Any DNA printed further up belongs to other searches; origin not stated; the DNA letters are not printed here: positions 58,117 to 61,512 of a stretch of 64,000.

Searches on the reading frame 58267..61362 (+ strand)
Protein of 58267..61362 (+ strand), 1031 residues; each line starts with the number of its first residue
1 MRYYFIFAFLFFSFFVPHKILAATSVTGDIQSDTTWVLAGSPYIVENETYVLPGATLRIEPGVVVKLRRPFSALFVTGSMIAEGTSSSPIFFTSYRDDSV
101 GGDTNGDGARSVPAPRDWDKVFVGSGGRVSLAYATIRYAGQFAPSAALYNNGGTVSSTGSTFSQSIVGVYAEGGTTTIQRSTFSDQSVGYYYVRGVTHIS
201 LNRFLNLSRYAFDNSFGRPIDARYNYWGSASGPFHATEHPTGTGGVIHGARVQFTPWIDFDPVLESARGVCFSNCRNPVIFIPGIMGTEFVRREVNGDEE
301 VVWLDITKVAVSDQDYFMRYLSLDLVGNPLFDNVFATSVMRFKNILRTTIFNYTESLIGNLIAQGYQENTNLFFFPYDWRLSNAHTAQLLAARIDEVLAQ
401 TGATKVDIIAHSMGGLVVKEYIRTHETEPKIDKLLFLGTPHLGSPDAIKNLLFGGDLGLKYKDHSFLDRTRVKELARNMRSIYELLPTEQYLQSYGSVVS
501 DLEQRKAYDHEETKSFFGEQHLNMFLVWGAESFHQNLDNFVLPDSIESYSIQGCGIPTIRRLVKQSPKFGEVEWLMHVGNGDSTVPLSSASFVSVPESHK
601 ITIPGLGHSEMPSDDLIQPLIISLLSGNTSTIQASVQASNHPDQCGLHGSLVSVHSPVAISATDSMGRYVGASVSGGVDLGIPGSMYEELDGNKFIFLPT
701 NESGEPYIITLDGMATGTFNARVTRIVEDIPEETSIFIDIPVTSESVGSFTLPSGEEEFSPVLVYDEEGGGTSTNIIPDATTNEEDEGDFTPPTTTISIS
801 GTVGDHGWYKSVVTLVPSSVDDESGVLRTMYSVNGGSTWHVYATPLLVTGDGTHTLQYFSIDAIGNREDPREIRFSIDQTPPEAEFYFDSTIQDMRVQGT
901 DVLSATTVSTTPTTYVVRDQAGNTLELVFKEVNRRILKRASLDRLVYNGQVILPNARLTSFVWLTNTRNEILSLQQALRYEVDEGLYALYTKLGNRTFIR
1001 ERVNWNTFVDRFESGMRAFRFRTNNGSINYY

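Call 87: search_protein_families(library=pfam, proteins=[window:58267-61362:+], max_evalue=0.001)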
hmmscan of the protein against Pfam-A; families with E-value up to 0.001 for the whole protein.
window:58267-61362:+ (1031 aa): 7 families
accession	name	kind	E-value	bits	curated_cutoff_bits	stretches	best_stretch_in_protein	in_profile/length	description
PF02450.21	LCAT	-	2.6e-24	86.6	21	1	354-501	69-218/392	Lecithin:cholesterol acyltransferase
PF07819.20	PGAP1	-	8.2e-08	32.7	24.3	1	278-445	6-133/233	PGAP1-like alpha/beta domain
PF24096.1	DUF7379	-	1.4e-05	25.5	33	1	386-445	53-116/191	Domain of unknown function (DUF7379)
PF00561.26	Abhydrolase_1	-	4.4e-05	23.7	25.8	1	390-446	55-111/245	alpha/beta hydrolase fold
PF02089.21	Palm_thioest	-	0.00036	20.8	26.8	1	392-445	56-114/254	Palmitoyl protein thioesterase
PF01674.24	Lipase_2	-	0.00044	20.3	20.3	1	394-428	65-99/219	Lipase (class 2)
PF05990.18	DUF900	-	0.0006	19.8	20.5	1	331-430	28-120/232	Alpha/beta hydrolase of unknown function (DUF900)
